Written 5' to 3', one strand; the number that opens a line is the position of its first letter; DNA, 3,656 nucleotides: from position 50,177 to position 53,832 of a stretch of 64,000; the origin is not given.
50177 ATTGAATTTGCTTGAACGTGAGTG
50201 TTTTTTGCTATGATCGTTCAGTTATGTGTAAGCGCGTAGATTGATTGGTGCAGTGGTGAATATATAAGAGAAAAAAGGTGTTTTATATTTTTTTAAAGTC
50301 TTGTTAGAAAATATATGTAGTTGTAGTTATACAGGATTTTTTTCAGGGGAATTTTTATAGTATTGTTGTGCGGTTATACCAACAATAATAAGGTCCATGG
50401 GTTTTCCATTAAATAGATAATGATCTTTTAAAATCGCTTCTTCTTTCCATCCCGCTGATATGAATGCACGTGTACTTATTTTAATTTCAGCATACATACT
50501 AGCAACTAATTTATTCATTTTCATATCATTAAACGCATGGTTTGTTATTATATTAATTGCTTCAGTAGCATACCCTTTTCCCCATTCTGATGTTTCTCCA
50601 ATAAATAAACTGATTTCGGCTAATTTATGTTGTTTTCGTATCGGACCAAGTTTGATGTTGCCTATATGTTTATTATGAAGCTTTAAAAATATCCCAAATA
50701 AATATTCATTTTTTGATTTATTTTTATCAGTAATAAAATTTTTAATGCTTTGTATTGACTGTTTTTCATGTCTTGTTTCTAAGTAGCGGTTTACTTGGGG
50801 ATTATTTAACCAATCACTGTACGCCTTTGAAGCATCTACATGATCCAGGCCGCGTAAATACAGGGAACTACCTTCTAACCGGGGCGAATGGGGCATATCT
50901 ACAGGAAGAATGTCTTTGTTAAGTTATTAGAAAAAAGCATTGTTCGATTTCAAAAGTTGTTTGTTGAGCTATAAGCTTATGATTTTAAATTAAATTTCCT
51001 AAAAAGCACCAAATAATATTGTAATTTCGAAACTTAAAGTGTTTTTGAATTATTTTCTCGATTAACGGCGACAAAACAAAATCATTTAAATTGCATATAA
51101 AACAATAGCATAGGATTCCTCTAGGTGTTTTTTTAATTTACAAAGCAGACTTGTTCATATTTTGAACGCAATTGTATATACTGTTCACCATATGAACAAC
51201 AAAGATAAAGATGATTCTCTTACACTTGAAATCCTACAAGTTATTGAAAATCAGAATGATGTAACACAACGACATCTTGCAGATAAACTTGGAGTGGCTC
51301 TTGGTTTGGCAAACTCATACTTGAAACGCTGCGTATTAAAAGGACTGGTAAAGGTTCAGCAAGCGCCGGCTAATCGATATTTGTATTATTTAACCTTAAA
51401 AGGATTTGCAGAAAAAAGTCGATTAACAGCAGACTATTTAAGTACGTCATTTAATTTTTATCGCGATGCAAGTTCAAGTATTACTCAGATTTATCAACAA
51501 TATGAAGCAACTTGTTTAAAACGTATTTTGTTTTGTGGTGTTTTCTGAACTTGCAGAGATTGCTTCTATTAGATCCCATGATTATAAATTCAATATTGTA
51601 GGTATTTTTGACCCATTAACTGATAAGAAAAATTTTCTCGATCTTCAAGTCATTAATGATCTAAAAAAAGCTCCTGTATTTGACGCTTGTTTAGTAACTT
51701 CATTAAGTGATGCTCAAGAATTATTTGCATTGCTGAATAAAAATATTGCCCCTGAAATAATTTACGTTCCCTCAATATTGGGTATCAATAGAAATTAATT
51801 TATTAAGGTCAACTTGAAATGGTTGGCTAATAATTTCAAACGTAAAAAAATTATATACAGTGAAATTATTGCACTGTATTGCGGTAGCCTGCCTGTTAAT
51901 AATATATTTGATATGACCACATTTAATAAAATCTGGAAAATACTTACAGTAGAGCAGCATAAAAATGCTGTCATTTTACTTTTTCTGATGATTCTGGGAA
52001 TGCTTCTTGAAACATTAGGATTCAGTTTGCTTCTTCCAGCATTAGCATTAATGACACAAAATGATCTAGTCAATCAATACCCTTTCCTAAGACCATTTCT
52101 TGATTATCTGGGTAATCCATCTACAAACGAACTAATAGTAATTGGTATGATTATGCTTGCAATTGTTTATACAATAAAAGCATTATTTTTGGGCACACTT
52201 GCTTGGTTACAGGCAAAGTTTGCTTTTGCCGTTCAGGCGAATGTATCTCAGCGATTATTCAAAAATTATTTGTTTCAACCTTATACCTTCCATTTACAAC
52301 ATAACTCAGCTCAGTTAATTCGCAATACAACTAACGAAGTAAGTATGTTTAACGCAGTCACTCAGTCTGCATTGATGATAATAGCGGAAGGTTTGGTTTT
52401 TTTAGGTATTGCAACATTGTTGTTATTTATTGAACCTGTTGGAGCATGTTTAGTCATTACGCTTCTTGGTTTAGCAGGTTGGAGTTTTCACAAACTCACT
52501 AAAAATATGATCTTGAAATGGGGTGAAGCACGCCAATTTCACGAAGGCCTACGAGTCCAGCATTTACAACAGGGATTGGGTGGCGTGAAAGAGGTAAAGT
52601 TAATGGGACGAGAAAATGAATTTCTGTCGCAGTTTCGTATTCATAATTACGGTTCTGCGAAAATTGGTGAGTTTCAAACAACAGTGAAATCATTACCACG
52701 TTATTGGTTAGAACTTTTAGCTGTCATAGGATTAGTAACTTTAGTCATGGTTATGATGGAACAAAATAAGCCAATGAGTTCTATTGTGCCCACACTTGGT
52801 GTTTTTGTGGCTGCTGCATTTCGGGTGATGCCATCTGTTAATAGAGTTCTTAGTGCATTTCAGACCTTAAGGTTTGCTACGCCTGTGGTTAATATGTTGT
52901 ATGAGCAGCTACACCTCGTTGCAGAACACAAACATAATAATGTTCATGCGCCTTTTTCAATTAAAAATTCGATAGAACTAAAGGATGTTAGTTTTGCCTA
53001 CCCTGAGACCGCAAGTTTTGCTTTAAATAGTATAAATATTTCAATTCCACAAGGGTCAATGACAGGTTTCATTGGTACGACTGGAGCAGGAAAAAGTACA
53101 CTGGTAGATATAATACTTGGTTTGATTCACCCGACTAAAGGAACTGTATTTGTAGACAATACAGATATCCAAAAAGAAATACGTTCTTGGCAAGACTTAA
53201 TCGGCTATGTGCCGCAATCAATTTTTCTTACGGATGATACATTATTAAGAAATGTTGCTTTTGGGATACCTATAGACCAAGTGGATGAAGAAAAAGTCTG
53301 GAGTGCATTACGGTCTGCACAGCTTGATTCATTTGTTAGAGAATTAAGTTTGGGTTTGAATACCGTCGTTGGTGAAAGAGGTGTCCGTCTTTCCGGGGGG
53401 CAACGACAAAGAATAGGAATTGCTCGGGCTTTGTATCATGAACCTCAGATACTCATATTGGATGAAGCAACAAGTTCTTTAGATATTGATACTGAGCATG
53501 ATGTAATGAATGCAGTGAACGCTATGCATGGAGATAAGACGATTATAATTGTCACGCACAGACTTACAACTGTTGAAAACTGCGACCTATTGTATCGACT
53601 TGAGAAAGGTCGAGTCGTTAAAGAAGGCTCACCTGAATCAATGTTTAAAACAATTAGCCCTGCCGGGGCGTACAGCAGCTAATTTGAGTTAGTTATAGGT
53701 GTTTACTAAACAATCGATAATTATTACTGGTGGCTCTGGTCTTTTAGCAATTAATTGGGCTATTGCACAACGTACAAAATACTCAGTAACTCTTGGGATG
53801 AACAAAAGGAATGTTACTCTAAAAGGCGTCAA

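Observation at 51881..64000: Non-canonical pseudaminic-acid-type nonulosonic acid cluster with extra tailoring enzymes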

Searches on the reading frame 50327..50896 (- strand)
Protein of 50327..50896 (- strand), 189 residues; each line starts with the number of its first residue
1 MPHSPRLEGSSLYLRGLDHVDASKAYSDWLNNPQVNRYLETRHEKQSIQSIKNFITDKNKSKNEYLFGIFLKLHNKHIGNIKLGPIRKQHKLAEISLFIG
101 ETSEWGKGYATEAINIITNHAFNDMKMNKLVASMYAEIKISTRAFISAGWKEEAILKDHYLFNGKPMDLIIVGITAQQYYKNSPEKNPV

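Call 11: search_protein_families(library=ncbifam, proteins=[window:50327-50896:-], max_evalue=0.0001)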
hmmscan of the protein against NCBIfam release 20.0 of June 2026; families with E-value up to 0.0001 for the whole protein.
window:50327-50896:- (189 aa): 8 families
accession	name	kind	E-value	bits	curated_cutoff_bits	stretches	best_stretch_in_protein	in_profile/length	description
TIGR03585.1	PseH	equivalog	1.2e-09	38.5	93.1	1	28-171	16-154/156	UDP-4-amino-4,6-dideoxy-N-acetyl-beta-L-altrosamine N-acetyltransferase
NF011709.0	PRK15130.1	equivalog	8e-08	32.3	218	1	70-182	61-172/186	spermidine N1-acetyltransferase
NF000431.1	AAC_6p_Ian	exception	1.5e-06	27.9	400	1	11-171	7-172/190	aminoglycoside N-acetyltransferase AAC(6')-Ian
NF000483.1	BlmB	exception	1.5e-06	27.8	625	1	103-174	102-173/301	bleomycin family antibiotic N-acetyltransferase BlmB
NF033693.0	AAC_6p_Ie_fam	exception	9.1e-06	25.9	340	0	27-170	22-173/179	AAC(6')-Ie family aminoglycoside N-acetyltransferase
NF040503.1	resist_ArsN1a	equivalog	1.6e-05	24.7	170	1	92-172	77-155/159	arsinothricin resistance N-acetyltransferase ArsN1 family A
NF000507.1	AAC_6p_Ie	exception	2e-05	24.6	450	0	28-172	23-175/201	aminoglycoside N-acetyltransferase AAC(6')-Ie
NF000016.1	AAC_6p_Im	exception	9.5e-05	22.6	350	0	89-172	91-174/178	aminoglycoside N-acetyltransferase AAC(6')-Im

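Call 75: search_protein_families(library=pfam, proteins=[window:50327-50896:-], max_evalue=0.01)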
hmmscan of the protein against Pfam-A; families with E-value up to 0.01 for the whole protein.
window:50327-50896:- (189 aa): 4 families
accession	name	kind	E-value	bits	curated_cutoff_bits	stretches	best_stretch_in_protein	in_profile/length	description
PF13302.13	Acetyltransf_3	-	6.5e-19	69.4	25.4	1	12-149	2-136/138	Acetyltransferase (GNAT) domain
PF13420.13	Acetyltransf_4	-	5.2e-13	49.7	24.3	1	24-170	10-154/155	Acetyltransferase (GNAT) domain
PF13523.12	Acetyltransf_8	-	4e-05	23.7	27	0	95-153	82-140/145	Acetyltransferase (GNAT) domain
PF00583.31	Acetyltransf_1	-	0.0016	19.2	20.7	1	59-130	28-96/116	Acetyltransferase (GNAT) family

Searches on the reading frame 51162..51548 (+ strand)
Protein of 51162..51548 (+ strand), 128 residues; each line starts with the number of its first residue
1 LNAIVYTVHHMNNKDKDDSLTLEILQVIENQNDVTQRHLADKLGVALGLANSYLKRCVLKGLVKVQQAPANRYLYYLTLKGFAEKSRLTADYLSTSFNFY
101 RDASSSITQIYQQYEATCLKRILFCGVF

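Call 11: search_protein_families(library=ncbifam, proteins=[window:51162-51548:+], max_evalue=0.0001)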
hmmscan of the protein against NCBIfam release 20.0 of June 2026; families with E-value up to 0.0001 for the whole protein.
window:51162-51548:+ (128 aa): 1 family
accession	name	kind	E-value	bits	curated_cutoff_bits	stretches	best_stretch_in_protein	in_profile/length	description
TIGR04176.1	MarR_EPS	equivalog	5.7e-18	64.9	88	1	17-113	2-102/105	MarR family EPS-associated transcriptional regulator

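Call 75: search_protein_families(library=pfam, proteins=[window:51162-51548:+], max_evalue=0.01)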
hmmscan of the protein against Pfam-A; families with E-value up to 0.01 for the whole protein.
window:51162-51548:+ (128 aa): 5 families
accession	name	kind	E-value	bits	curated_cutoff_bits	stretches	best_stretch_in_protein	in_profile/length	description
PF13412.12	HTH_24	-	9e-09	35.2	21.9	1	18-64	2-48/48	Winged helix-turn-helix DNA-binding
PF12802.13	MarR_2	-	4.1e-06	27.3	27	1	23-70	9-57/61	MarR family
PF01047.28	MarR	-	0.00012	22.3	24.6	1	22-72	6-56/59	MarR family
PF04157.22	EAP30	-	0.0016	18.7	26.8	1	8-63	158-215/219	EAP30/Vps36 family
PF03297.21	Ribosomal_S25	-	0.0043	17.7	28.8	1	19-71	42-94/101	S25 ribosomal protein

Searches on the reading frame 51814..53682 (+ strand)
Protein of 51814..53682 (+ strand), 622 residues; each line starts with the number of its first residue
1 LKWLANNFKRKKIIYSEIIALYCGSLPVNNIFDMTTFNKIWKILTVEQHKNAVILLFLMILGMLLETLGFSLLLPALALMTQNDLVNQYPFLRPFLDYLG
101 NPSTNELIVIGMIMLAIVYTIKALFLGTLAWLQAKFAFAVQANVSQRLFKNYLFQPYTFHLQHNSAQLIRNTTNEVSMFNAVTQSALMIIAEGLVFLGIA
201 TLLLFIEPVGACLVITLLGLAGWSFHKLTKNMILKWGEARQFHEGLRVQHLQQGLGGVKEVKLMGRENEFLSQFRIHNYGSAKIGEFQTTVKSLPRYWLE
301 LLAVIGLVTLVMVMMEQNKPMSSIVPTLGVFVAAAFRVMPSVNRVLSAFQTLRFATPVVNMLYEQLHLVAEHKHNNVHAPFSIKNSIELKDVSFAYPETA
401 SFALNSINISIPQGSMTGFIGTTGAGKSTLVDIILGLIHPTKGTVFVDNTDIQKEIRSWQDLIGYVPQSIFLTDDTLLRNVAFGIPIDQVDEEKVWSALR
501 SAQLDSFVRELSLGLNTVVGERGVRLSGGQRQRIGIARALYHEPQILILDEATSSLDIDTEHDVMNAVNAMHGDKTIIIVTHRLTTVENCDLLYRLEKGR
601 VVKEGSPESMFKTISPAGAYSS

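Call 3: search_protein_families(library=ncbifam, proteins=[window:51814-53682:+], max_evalue=0.00001)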
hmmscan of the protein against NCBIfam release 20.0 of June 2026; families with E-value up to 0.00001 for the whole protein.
window:51814-53682:+ (622 aa): 189 families (the best 25 are shown)
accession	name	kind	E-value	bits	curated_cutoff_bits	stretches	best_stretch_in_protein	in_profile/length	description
NF050066.1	LPSTprtrPglK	equivalog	2.2e-109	366.4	1000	1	38-599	3-558/558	BC-type lipopolysaccharide transporter PglK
TIGR02203.1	MsbA_lipidA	equivalog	5.4e-83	279.4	602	1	91-611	36-556/572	lipid A export permease/ATP-binding protein MsbA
NF045513.1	HepA_fam_ABC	equivalog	3.8e-80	270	725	1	51-608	35-593/610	heterocyst formation ABC transporter subunit HepA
TIGR03375.1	type_I_sec_LssB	subfamily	6.9e-67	226.2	693.1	1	195-613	281-691/696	type I secretion system permease/ATPase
TIGR02204.1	MsbA_rel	hypoth_equivalog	3.8e-66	224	780.4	1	110-613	59-564/576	ABC transporter, permease/ATP-binding protein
NF008381.0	PRK11176.1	equivalog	2e-64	218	867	1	92-612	48-567/582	lipid A ABC transporter ATP-binding protein/permease MsbA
TIGR03797.1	NHLM_micro_ABC2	equivalog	2.2e-64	218.1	709.4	1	104-612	172-673/686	NHLP bacteriocin export ABC transporter permease/ATPase subunit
TIGR01846.1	type_I_sec_HlyB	subfamily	1.3e-63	215.4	725.55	1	64-613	141-681/694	type I secretion system permease/ATPase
NF052233.1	CphA_assoc_ABC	equivalog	3.1e-62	211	880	1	82-612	198-731/766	cyanophycin metabolism-associated ABC transporter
TIGR02857.1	CydD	equivalog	3.9e-62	210.9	435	1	365-594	300-527/529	thiol reductant ABC exporter subunit CydD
TIGR03796.1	NHLM_micro_ABC1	equivalog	1.7e-59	201.8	853.3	1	91-613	176-701/710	NHLP family bacteriocin export ABC transporter peptidase/permease/ATPase subunit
NF008364.0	PRK11160.1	equivalog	1.1e-58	199.3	630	1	188-611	146-562/575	heme ABC transporter ATP-binding protein/permease CydC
TIGR00958.1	3a01208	subfamily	5.3e-58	196.9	874.6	1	96-609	188-699/711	antigen peptide transporter 2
TIGR02868.1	CydC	equivalog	1.2e-57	195.8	329.05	1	184-584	128-530/530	thiol reductant ABC exporter subunit CydC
NF010178.0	PRK13657.1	equivalog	2.4e-55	188.1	733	1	305-609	252-555/588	glucan ABC transporter ATP-binding protein/ permease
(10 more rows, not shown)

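Call 4: search_protein_families(library=pfam, proteins=[window:51814-53682:+], max_evalue=0.00001)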
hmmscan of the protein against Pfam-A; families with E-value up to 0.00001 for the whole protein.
window:51814-53682:+ (622 aa): 3 families
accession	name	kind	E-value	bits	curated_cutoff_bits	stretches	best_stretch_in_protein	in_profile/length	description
PF00005.33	ABC_tran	-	1.5e-31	110.2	25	1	404-554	1-137/137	ABC transporter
PF00664.28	ABC_membrane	-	3.8e-10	40.3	28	1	93-275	23-207/274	ABC transporter transmembrane region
PF02463.25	SMC_N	-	5.4e-06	26.4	40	0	525-598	136-213/220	RecF/RecN/SMC N terminal domain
